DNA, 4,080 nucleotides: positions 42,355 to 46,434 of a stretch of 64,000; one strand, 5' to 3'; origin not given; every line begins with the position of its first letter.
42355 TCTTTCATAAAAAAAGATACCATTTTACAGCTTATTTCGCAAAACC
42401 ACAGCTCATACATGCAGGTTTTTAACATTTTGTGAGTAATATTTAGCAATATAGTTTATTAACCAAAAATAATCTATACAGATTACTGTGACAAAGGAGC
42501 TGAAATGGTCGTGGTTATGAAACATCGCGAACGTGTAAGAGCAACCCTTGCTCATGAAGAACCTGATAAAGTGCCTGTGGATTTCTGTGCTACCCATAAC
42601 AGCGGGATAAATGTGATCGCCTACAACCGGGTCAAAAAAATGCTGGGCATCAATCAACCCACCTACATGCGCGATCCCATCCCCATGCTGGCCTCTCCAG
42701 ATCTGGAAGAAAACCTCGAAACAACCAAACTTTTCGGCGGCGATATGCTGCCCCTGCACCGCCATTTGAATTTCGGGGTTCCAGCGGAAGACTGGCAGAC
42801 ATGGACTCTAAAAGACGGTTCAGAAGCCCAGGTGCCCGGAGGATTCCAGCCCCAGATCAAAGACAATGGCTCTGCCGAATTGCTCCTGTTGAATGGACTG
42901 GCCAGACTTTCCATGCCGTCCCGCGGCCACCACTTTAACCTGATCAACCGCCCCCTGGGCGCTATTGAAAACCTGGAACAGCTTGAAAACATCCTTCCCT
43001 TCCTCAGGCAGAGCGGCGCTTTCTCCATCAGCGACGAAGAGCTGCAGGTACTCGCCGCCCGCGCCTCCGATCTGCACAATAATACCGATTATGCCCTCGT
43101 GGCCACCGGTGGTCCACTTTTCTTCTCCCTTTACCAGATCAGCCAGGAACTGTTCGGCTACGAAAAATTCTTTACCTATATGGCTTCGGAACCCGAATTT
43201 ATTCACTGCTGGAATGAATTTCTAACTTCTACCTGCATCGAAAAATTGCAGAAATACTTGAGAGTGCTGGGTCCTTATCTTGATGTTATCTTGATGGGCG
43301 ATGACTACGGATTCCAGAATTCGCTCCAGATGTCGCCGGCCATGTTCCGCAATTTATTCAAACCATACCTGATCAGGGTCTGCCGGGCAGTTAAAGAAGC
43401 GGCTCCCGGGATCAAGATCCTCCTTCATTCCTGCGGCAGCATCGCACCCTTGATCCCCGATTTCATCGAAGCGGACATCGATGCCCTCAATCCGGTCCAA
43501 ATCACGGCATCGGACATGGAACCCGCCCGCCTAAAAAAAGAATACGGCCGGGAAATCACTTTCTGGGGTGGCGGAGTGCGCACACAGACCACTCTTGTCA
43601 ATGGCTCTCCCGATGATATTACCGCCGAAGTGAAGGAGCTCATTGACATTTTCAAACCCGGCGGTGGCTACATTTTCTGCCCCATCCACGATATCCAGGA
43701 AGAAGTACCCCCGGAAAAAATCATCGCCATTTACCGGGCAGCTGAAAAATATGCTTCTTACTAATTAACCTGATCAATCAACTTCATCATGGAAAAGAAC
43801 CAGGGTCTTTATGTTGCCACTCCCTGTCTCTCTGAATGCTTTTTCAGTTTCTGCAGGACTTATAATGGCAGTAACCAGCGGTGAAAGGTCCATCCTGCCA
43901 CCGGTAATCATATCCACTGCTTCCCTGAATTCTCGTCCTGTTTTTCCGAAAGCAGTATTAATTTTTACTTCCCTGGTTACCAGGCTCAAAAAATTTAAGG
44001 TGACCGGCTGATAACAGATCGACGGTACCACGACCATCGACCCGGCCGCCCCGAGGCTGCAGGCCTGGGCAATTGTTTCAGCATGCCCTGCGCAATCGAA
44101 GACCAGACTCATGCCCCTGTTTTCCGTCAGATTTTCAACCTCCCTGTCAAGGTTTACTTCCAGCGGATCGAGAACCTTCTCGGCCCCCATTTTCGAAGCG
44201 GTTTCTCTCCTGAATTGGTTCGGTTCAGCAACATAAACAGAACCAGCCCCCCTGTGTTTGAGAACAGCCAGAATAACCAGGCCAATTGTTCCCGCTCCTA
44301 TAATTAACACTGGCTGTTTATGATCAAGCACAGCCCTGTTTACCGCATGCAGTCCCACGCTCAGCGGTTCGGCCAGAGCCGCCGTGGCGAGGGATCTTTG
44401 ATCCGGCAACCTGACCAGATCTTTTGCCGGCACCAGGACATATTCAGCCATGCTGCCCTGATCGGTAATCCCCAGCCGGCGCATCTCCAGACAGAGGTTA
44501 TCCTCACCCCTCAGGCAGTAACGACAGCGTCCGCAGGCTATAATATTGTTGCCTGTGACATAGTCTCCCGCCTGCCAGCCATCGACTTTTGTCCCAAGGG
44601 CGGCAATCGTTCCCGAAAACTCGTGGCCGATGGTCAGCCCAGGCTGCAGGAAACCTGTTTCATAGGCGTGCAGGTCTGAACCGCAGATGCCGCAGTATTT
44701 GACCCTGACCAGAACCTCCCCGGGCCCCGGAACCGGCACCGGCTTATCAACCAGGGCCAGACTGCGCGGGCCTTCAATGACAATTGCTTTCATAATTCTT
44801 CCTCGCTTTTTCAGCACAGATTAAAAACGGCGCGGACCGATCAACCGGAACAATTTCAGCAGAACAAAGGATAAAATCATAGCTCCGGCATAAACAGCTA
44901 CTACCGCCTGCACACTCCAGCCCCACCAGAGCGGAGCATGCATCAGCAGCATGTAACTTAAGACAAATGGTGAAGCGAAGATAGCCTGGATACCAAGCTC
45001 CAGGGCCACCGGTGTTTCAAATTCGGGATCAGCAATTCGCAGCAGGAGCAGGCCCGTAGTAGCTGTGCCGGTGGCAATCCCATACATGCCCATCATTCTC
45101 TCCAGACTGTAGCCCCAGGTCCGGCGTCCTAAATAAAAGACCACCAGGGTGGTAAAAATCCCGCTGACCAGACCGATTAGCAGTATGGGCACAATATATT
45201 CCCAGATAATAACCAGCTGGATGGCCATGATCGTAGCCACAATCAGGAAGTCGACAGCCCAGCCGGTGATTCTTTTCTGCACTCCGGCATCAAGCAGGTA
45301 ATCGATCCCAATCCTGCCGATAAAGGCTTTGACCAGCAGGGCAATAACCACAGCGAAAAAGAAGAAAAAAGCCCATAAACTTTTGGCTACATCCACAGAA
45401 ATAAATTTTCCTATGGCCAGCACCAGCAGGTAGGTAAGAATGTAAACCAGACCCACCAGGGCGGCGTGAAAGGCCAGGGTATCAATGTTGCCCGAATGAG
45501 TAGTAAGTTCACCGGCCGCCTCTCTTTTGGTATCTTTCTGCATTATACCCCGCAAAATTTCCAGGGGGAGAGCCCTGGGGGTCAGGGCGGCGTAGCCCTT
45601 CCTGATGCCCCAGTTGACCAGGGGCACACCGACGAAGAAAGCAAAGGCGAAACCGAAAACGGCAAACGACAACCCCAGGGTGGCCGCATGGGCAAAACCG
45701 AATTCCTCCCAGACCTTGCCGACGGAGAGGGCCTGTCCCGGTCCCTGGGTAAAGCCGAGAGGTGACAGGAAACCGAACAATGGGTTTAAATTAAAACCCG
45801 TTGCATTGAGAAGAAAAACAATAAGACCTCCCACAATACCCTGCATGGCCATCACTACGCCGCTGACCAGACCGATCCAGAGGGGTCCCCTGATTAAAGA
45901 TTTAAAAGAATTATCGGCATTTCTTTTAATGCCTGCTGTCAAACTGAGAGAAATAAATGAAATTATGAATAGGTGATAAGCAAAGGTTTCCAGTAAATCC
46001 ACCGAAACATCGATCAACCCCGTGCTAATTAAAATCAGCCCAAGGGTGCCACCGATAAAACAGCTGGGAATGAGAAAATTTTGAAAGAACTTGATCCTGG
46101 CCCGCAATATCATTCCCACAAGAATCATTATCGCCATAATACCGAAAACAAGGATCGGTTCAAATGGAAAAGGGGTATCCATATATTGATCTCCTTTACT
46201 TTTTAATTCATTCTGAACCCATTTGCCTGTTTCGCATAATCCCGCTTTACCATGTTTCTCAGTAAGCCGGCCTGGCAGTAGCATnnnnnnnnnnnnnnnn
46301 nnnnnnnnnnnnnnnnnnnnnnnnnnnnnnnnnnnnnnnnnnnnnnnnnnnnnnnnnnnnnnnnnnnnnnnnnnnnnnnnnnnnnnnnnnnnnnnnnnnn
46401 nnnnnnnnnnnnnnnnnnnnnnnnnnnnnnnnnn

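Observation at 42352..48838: Metabolic-looking module embedded in the glycan locus, bracketed by junction elements 5 and 6: a YerE/YerF-like branched-sugar route is possible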

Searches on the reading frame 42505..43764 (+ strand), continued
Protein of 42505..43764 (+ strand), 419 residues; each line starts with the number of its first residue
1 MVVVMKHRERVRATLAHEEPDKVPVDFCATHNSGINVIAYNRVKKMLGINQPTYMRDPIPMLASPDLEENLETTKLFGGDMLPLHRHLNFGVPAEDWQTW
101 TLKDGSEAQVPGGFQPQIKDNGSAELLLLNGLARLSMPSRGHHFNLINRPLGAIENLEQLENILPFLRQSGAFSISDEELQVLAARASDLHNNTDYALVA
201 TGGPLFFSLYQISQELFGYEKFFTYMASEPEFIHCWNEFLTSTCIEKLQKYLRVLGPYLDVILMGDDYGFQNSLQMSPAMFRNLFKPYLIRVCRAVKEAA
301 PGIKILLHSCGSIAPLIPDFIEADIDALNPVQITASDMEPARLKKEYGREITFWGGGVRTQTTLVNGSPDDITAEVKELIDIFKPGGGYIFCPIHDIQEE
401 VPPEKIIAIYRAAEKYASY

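Call 65: fold_search(model_id=the predicted structure, library=pdb)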
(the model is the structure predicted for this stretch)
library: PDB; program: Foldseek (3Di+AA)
matches with E <= 10: 1813; with E <= 0.001: 187
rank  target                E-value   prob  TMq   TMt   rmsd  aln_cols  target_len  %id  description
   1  4ay8_A                1.3e-14  1.00  0.56  0.67   8.5       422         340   18  SeMet-derivative of a methyltransferase from M. mazei (released 2012-10-31)
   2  4ay7_A                2.9e-14  1.00  0.57  0.69   7.7       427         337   18  methyltransferase from Methanosarcina mazei (released 2012-10-31)
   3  1jpi                  3.4e-11  1.00  0.56  0.65   7.9       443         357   13  Phe232Leu mutant of human UROD, human uroporphyrinogen III decarboxylase (released 2001-12-19)
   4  3gw3                  4.9e-11  1.00  0.53  0.61   9.7       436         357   13  human UROD mutant K297N (released 2009-07-07)
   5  3gw0                  5.5e-11  1.00  0.54  0.62   9.7       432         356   13  UROD mutant G318R (released 2009-07-07)
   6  1jpk                  6.2e-11  1.00  0.57  0.65   6.5       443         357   13  Gly156Asp mutant of Human UroD, human uroporphyrinogen III decarboxylase (released 2001-12-19)
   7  1jph                  6.2e-11  1.00  0.55  0.64   7.4       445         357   13  Ile260Thr mutant of Human UroD, human uroporphyrinogen III decarboxylase (released 2001-12-19)
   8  1r3w                  6.2e-11  1.00  0.53  0.61   9.8       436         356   14  Uroporphyrinogen Decarboxylase Y164F mutant in complex with coproporphyrinogen-III (released 2003-12-09)
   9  1r3y                  6.5e-11  1.00  0.54  0.63   9.5       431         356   13  Uroporphyrinogen Decarboxylase in complex with coproporphyrinogen-III (released 2003-12-09)
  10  1r3s                  6.5e-11  1.00  0.53  0.61   9.5       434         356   13  Uroporphyrinogen Decarboxylase single mutant D86G in complex with coproporphyrinogen-I (released 2003-12-09)
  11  2q71                  6.9e-11  1.00  0.51  0.59   9.3       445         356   13  Uroporphyrinogen Decarboxylase G168R single mutant enzyme in complex with coproporphyrinogen-III (released 2007-06-19)
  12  1uro                  1.0e-10  1.00  0.52  0.60   9.7       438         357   13  UROPORPHYRINOGEN DECARBOXYLASE (released 1998-08-26)
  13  2eja_A                1.2e-10  1.00  0.55  0.66   9.8       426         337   12  Crystal Structure Of Uroporphyrinogen Decarboxylase From Aquifex aeolicus (released 2008-03-18)
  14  1r3r                  1.2e-10  1.00  0.53  0.62   9.6       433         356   13  Uroporphyrinogen Decarboxylase with mutation D86N (released 2003-12-09)
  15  6w2o                  1.5e-10  1.00  0.54  0.63   9.4       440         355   14  Crystal structure of uroporphyrinogen III decarboxylate (hemE) from Stenotrophomonas maltophilia (released 2020-04-22)
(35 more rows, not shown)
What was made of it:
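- Closest known: MtaA/MtbA-type methylcobamide:CoM methyltransferases and uroporphyrinogen decarboxylase. Same: Foldseek gives 4ay8 E 1e-14 and UROD E 1e-11 or weaker (call 65).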

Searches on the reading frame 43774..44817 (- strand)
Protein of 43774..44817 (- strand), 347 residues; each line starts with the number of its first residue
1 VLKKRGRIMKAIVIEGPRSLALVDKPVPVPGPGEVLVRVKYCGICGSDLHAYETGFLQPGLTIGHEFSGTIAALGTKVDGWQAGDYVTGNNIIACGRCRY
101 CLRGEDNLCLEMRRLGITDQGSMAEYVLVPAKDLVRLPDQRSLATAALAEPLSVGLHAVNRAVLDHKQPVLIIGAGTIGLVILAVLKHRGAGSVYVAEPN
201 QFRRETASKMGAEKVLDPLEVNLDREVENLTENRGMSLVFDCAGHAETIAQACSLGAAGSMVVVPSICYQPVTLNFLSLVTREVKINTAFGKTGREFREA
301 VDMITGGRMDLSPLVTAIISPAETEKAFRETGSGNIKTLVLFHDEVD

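Call 3: search_protein_families(library=pfam, proteins=[window:43774-44817:-])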
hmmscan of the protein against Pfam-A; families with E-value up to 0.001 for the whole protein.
window:43774-44817:- (347 aa): 4 families
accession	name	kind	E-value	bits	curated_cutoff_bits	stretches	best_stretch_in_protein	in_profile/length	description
PF08240.17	ADH_N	-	4.8e-32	110.7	23.5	1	31-139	1-104/104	Alcohol dehydrogenase GroES-like domain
PF00107.32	ADH_zinc_N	-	1.3e-21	77.3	31.8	1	178-304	2-127/129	Zinc-binding dehydrogenase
PF16912.11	Glu_dehyd_C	-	2.1e-10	40.9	34.9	1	146-340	4-209/211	Glucose dehydrogenase C-terminus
PF13602.12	ADH_zinc_N_2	-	0.00027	22.3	27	1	226-334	15-126/134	Zinc-binding dehydrogenase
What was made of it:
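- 43774..44793 (-): Zn-dependent medium-chain dehydrogenase, 339 aa, threonine/polyol dehydrogenase type. It carries the structural-zinc motif C-x2-C-x2-C-x7-C. ADH_N and ADH_zinc_N (call 3).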

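Call 4: search_protein_families(library=ncbifam, proteins=[window:43774-44817:-])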
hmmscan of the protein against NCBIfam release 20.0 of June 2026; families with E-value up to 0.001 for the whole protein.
window:43774-44817:- (347 aa): 25 families
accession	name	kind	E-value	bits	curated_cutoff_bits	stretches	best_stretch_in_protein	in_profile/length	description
NF003808.0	PRK05396.1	equivalog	1.2e-64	218.4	380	1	9-341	1-338/341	L-threonine 3-dehydrogenase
NF041097.1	keto_inos_dh_IolM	equivalog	3.8e-63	213.5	450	1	19-333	39-379/389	scyllo-inosose 3-dehydrogenase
TIGR00692.1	tdh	equivalog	1.3e-62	211.8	458.35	1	19-341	10-338/340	L-threonine 3-dehydrogenase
NF007489.0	PRK10083.1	equivalog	4.7e-54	183.6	376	1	9-327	1-319/339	Zn-dependent oxidoreductase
NF007642.0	PRK10309.1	equivalog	2.8e-48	164.9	550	1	9-327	1-329/347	galactitol-1-phosphate 5-dehydrogenase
NF007375.0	PRK09880.1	equivalog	1.7e-47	161.9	469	1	10-336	6-335/344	L-idonate 5-dehydrogenase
NF010344.0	PRK13771.1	subfamily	1.3e-37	129.5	349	1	9-332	1-321/334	putative alcohol dehydrogenase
TIGR03451.1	mycoS_dep_FDH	equivalog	4.1e-35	121.2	512.9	1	20-337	14-352/358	S-(hydroxymethyl)mycothiol dehydrogenase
TIGR03366.1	HpnZ_proposed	hypoth_equivalog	6.1e-35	120.9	328.1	1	29-306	2-295/315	putative phosphonate catabolism associated alcohol dehydrogenase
NF006940.0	PRK09422.1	equivalog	6.8e-33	114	344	1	9-337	1-328/338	alcohol dehydrogenase AdhP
TIGR03989.1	Rxyl_3153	subfamily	1.6e-31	109.9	440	2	11-109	5-105/370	NDMA-dependent alcohol dehydrogenase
TIGR03201.1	dearomat_had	equivalog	4.1e-29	101.8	338.65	1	25-317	16-323/349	6-hydroxycyclohex-1-ene-1-carbonyl-CoA dehydrogenase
TIGR02822.1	adh_fam_2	subfamily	1.8e-28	99.6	283.5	1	19-300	14-289/329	zinc-binding alcohol dehydrogenase family protein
TIGR02818.1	adh_III_F_hyde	equivalog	1.1e-26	93.8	543.95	2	122-336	139-362/368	S-(hydroxymethyl)glutathione dehydrogenase/class III alcohol dehydrogenase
NF041172.1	AcrlCoa_red_Thmprot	equivalog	1.5e-25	89.9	500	1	9-330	1-320/334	acryloyl-CoA reductase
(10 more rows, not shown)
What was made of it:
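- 43774..44793 (-): Tdh 218 bits and IolM 213 bits, both below cutoff (call 4).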

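Call 16: search_solved_structures(query=window:43774-44793:-, max_evalue=1e-30)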
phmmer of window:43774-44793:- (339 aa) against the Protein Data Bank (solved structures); distinct sequences matched with E-value up to 1e-30: 25.
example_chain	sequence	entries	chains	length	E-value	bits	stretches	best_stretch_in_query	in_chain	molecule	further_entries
5vm2_A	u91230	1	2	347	1e-52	182.6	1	5-324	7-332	Alcohol dehydrogenase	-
2dfv_A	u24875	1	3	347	5.1e-52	180.3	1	12-321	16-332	Probable L-threonine 3-dehydrogenase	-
2d8a_A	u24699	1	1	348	5.2e-52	180.3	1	12-321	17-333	Probable L-threonine 3-dehydrogenase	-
2dq4_A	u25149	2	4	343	1.2e-50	175.8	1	10-331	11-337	L-threonine 3-dehydrogenase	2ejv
3gfb_A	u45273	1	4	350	2.2e-47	165.1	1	11-334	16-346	L-threonine 3-dehydrogenase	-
4ej6_A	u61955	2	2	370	6.1e-47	163.6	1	1-333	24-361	Putative zinc-binding dehydrogenase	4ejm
1e3j_A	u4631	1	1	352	6.4e-46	160.3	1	9-322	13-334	NADP(H)-DEPENDENT KETOSE REDUCTASE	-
4ilk_A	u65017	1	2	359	2e-41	145.5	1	1-308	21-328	Starvation sensing protein rspB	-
5kia_A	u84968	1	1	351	7.9e-38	133.7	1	8-329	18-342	L-threonine 3-dehydrogenase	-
8wwd_A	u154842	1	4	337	2.8e-37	131.9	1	1-301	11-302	Zinc-containing alcohol dehydrogenase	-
1pl6_A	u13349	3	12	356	1.2e-36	129.8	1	3-320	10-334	Sorbitol dehydrogenase | human sorbitol dehydrogenase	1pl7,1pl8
3ip1_A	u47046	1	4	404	5.7e-36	127.6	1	20-318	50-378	Alcohol dehydrogenase, zinc-containing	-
3qe3_A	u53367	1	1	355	5.8e-36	127.6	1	3-324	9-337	Sorbitol dehydrogenase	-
5o9d_A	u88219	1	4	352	4.8e-34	121.2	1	13-327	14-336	Alcohol dehydrogenase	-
5o8h_A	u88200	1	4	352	5.7e-34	121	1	13-327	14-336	Alcohol dehydrogenase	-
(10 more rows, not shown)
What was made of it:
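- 43774..44793 (-): Best PDB matches are 5vm2 and Tdh structures (call 16).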

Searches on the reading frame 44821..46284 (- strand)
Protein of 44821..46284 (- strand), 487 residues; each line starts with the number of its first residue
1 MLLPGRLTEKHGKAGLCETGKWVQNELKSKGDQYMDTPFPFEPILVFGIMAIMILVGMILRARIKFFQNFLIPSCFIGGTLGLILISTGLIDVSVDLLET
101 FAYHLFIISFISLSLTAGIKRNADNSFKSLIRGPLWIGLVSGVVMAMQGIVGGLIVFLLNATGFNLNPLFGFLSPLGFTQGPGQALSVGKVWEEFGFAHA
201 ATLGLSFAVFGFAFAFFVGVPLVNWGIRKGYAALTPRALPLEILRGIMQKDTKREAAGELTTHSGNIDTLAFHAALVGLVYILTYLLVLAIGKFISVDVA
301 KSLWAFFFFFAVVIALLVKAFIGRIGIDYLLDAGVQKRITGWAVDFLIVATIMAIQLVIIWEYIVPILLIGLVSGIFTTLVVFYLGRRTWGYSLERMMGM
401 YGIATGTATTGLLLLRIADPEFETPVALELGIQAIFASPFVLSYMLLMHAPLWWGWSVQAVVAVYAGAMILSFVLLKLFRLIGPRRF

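Call 3: search_protein_families(library=pfam, proteins=[window:44821-46284:-])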
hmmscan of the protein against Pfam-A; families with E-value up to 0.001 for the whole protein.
window:44821-46284:- (487 aa): 1 family
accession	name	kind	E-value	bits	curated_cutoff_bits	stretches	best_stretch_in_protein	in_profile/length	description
PF03616.19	Glt_symporter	-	1.7e-11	43.9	26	1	49-386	11-327/368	Sodium/glutamate symporter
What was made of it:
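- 44821..46182 (-): GltS/ESS-like secondary transporter, 453 aa. PF03616 at 43.9 bits (call 3).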

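Call 4: search_protein_families(library=ncbifam, proteins=[window:44821-46284:-])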
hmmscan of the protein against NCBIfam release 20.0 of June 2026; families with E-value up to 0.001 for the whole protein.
window:44821-46284:- (487 aa): 0 families
